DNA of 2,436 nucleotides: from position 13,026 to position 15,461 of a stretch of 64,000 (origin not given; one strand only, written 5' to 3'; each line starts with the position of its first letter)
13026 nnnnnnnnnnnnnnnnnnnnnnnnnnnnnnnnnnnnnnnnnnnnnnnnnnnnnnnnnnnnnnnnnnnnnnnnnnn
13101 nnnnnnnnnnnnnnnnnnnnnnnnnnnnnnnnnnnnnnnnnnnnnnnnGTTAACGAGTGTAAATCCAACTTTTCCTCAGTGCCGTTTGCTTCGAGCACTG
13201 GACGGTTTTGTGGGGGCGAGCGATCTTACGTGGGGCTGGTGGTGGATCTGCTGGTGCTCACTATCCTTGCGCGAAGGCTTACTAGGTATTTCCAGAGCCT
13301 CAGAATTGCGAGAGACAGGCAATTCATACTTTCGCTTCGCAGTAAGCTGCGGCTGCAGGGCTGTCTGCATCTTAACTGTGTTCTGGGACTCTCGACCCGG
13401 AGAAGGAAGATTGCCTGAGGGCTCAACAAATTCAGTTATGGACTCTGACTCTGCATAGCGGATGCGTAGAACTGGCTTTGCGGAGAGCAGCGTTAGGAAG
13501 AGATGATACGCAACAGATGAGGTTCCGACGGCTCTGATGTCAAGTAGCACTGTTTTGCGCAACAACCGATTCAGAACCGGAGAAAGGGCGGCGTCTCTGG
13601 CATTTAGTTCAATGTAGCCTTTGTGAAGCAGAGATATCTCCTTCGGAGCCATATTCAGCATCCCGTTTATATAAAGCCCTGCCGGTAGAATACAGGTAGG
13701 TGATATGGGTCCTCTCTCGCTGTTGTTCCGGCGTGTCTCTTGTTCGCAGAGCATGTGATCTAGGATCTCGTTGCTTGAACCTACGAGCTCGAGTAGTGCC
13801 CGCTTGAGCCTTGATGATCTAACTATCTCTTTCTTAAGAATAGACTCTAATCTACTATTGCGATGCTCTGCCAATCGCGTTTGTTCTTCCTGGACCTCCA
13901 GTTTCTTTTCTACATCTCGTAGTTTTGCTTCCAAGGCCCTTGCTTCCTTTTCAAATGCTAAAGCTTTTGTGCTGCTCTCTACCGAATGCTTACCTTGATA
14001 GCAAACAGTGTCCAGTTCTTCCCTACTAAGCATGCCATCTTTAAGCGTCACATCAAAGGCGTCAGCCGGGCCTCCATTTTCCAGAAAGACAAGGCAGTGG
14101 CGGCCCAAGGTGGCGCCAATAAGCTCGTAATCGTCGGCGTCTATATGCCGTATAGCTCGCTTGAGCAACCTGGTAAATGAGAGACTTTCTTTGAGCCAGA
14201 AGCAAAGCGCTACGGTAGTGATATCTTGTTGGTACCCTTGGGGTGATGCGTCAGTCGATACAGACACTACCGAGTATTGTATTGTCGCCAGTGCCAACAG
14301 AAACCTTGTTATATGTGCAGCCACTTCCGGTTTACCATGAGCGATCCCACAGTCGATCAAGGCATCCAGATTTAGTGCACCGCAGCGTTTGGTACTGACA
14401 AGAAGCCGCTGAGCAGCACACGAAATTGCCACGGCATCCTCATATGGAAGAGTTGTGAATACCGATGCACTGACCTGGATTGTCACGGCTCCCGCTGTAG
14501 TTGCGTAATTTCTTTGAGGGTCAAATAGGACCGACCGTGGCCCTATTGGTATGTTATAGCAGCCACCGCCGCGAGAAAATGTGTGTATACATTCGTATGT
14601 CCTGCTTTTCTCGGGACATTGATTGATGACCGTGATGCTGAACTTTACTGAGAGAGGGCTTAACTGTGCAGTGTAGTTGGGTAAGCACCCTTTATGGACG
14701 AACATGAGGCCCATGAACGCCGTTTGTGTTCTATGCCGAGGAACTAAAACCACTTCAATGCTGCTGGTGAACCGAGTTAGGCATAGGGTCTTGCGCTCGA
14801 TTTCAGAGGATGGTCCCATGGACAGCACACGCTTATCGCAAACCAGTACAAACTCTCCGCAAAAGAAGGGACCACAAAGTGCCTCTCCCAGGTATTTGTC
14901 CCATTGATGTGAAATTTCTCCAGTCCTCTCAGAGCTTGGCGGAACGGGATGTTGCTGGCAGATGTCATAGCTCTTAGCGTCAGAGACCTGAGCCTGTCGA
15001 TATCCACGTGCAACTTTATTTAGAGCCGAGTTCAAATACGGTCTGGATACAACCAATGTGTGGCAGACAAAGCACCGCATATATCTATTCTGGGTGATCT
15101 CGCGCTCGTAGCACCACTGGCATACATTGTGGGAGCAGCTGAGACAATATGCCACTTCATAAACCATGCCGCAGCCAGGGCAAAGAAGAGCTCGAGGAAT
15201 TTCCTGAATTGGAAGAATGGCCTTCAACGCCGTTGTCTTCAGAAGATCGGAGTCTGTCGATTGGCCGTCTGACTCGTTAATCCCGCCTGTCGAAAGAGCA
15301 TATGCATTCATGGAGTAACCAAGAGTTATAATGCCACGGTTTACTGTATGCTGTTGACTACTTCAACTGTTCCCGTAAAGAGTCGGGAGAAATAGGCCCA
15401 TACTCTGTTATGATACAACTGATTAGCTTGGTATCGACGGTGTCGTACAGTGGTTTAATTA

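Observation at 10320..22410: Two large EGF-like HCMPs 4.7 kb apart on the same strand; the first has an acidic-cluster dileucine in a long cytoplasmic tail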

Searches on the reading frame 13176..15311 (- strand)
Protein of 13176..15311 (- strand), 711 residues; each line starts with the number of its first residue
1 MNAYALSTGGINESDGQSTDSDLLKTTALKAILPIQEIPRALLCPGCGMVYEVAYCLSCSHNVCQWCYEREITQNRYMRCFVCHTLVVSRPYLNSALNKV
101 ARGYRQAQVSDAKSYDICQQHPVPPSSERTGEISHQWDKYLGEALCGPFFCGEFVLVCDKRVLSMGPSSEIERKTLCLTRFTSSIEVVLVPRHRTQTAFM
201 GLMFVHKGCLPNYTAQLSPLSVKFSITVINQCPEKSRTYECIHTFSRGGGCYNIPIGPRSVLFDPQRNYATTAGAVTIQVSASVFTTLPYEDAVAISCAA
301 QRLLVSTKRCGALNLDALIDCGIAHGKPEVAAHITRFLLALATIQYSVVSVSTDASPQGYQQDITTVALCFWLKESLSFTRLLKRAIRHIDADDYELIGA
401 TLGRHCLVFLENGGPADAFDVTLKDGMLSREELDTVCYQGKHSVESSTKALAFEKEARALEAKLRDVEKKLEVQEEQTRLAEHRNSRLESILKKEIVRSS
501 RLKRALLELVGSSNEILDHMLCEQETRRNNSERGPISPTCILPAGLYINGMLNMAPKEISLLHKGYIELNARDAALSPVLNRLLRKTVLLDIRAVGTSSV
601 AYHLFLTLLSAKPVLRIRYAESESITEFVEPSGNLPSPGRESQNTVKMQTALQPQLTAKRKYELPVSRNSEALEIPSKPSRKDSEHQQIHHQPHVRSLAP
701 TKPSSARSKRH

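Call 32: find_homologous_proteins(query=window:13179-15311:-, max_evalue=0.00001)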
Query window:13179-15311:- (711 aa): 4 proteins with E <= 0.00001 among 8000 candidates.
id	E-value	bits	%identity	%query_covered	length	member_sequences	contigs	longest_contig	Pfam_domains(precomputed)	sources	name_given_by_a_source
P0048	0.0e+0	1594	98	100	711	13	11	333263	-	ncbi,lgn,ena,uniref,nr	ncbi:Hypothetical protein DHA2_151122 [Giardia duodenalis]|uniref:RING-type domain-containing protei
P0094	0.0e+0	1207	76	100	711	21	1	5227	-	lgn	-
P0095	0.0e+0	1066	69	100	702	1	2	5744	-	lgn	-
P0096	1.8e-241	821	90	59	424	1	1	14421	-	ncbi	ncbi:Hypothetical protein GLP15_2724, partial [Giardia lamblia P15]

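Call 33: find_encoding_contigs(protein=P0095, flank=10000, max_places=4)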
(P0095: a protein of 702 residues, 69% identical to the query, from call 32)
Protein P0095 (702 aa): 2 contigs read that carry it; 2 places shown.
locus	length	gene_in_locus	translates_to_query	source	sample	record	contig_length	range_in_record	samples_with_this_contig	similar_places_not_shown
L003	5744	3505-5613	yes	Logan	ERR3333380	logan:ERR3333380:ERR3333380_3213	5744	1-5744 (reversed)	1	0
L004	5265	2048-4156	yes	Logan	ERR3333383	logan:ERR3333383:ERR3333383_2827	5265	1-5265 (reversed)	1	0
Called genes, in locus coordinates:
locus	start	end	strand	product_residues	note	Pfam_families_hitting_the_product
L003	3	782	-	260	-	?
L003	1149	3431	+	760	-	PF01008:IF-2B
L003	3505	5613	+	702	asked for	-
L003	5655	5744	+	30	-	?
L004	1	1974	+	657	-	?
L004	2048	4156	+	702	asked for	-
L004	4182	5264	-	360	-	?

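Call 40: search_protein_families(library=pfam, proteins=[window:13176-15311:-], max_evalue=0.001)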
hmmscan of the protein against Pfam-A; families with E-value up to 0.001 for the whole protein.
window:13176-15311:- (711 aa): 0 families
